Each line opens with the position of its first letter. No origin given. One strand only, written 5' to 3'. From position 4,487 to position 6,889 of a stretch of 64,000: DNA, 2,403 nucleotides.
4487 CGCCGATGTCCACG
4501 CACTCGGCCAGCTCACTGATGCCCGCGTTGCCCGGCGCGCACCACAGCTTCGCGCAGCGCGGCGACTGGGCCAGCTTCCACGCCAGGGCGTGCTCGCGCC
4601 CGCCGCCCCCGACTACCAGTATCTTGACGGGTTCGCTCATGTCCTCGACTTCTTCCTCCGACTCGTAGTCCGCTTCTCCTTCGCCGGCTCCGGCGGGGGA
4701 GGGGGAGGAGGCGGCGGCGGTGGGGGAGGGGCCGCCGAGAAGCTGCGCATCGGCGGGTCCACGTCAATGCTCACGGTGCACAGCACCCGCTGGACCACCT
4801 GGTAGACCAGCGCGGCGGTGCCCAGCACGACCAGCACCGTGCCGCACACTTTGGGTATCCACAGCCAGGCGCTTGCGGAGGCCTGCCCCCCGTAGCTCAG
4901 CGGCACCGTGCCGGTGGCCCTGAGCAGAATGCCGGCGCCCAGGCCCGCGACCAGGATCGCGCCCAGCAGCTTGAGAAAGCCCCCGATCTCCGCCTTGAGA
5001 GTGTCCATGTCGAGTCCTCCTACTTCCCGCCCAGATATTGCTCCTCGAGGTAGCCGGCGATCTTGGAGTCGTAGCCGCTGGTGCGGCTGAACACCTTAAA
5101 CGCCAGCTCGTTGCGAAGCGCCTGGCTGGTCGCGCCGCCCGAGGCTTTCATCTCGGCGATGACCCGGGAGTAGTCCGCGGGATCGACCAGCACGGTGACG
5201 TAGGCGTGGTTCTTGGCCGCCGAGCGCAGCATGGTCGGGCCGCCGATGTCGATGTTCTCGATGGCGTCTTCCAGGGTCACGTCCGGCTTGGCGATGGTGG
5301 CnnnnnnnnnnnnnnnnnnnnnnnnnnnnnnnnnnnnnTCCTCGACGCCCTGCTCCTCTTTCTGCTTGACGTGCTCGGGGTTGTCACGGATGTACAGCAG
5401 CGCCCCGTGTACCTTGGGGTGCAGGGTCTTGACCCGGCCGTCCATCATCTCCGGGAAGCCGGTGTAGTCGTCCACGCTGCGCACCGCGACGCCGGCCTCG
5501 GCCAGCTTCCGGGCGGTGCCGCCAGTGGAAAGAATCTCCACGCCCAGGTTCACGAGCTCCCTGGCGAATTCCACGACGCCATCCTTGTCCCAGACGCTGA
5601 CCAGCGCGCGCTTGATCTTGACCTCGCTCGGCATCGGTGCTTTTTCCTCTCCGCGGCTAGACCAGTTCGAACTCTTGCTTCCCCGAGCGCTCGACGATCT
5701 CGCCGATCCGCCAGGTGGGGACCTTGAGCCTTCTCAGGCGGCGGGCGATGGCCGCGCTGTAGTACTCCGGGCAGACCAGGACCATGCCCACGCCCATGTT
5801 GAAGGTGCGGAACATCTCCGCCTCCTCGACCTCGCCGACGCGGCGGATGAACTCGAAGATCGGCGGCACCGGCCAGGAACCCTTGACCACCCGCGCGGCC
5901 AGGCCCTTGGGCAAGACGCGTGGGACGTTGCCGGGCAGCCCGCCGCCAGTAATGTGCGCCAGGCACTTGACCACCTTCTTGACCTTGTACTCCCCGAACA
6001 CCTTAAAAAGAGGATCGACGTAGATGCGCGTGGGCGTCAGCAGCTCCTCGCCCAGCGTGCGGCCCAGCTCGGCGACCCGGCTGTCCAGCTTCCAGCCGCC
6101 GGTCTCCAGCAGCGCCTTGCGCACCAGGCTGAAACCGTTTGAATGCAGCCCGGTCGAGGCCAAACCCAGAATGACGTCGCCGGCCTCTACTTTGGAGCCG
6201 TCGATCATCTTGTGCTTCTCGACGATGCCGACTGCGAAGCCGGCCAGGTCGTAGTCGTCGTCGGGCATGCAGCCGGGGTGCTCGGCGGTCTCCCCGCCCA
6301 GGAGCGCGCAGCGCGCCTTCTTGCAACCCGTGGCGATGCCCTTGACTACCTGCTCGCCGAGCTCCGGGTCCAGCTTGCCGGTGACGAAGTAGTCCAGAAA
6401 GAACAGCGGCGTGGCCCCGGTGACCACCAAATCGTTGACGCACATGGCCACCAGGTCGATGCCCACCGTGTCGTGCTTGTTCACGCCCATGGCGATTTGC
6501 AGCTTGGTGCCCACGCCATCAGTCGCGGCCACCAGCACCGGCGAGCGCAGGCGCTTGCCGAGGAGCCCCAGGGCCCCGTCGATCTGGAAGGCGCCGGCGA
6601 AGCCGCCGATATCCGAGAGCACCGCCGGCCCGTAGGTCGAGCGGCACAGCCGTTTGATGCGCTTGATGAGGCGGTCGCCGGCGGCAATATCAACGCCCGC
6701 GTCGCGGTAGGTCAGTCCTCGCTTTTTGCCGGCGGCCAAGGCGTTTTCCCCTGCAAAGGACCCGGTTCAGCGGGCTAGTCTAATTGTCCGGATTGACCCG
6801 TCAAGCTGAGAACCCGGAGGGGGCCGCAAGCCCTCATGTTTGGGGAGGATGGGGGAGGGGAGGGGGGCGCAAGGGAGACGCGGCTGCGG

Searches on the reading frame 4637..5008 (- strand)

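Call 3: search_protein_families(library=pfam, proteins=[window:4637-5008:-], max_evalue=1)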
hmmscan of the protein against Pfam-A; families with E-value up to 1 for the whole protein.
window:4637-5008:- (123 aa): 1 family
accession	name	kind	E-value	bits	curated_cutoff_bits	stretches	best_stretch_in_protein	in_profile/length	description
PF05308.16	Mito_fiss_reg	-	0.34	11.5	26.3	1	84-114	169-199/244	Mitochondrial fission regulator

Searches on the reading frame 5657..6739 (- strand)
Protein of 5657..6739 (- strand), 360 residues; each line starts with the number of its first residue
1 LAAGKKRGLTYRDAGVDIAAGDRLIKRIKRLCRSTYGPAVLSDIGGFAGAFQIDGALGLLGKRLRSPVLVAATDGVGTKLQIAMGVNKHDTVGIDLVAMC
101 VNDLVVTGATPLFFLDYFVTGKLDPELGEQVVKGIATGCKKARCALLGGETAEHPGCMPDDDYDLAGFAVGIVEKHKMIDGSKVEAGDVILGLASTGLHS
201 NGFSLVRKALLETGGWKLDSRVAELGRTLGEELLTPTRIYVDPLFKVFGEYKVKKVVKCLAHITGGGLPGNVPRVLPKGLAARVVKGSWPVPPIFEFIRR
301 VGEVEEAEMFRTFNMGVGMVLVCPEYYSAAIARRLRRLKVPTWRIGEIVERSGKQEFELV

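Call 12: find_related_loci(query=window:5657-6739:-, collection=genome_contigs, flank=10000)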
Query window:5657-6739:- (360 aa) in genome_contigs; peptide patterns used: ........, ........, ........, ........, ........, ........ (x = any residue, [..] = any of these).
600 stretches matched a pattern (row limit reached: there are more); 570 encode a relative of the query (tblastn E <= 1e-3); the best 80 are kept; 80 distinct loci.
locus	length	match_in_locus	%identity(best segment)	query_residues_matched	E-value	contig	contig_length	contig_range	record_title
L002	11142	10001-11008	55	5-350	7e-121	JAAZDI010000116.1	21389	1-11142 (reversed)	MAG: Syntrophomonadaceae bacterium isolate AS09scLD_122 129619_AS09, whole genome shotgun sequence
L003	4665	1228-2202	57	10-348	2e-121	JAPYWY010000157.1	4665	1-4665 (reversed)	MAG: Pseudothermotoga sp. isolate RSWP20 scaffold_3777_c1, whole genome shotgun sequence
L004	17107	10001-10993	54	9-350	7e-120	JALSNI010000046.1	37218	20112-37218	MAG: Persephonella sp. isolate 356-284_maxbin2_scaf2bin.215_VB 356-284_scaffold_348_c1, whole genome shotgun sequence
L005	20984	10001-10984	55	9-350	3e-119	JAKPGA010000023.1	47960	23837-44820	MAG: Thermotogota bacterium isolate JPMR_metabat.52 k141_478019, whole genome shotgun sequence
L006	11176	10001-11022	87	1-360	2e-170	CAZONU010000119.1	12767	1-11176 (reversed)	MAG TPA_asm: uncultured Planctomycetia bacterium isolate SRP068000_co4_470 genome assembly, contig: NODE_6783_length_127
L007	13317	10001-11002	54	9-352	1e-116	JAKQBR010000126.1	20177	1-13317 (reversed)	MAG: Deltaproteobacteria bacterium isolate USCA_metabat.134_sub k141_898479, whole genome shotgun sequence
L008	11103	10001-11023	55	5-355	3e-116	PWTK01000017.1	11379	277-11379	MAG: Syntrophomonadaceae bacterium isolate CSSed11_181 CS-Sed11-C9031, whole genome shotgun sequence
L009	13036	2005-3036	53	5-360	2e-116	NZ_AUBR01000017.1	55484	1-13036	Desulfovirgula thermocuniculi DSM 16036 G454DRAFT_scaffold00015.15_C, whole genome shotgun sequence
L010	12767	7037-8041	54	10-355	5e-116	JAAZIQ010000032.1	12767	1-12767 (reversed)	MAG: Bacillota bacterium isolate AS20ysBPTH_65 42869_AS20, whole genome shotgun sequence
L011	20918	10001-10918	53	9-325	8e-116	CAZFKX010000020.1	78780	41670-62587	MAG TPA_asm: uncultured Aquificales bacterium isolate binchicken_co219_262 genome assembly, contig: k141_1057990, whole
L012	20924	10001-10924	55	5-322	2e-114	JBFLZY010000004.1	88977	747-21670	MAG: Bacillota bacterium isolate MAG124 MAG124_4, whole genome shotgun sequence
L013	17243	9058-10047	54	9-348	3e-114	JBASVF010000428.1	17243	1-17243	MAG: Desulfomonilia bacterium isolate MFD13470_ilm_asm_bin26 k127_65450, whole genome shotgun sequence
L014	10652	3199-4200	53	6-349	1e-113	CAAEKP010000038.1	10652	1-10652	MAG TPA_asm: Peptococcaceae bacterium, isolate HGM14212, WGS project CAAEKP010000000 data, contig: ERS537207_88_k99_4264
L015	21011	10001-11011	51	4-350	2e-113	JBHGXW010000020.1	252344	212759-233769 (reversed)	MAG: Paenibacillaceae bacterium isolate N2OR2_T1.20 N2OR2_T1_k141_24091, whole genome shotgun sequence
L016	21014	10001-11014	51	9-356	4e-113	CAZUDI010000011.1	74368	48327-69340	MAG TPA_asm: uncultured Bacteriovoracaceae bacterium isolate binchicken_co42_213 genome assembly, contig: NODE_204_lengt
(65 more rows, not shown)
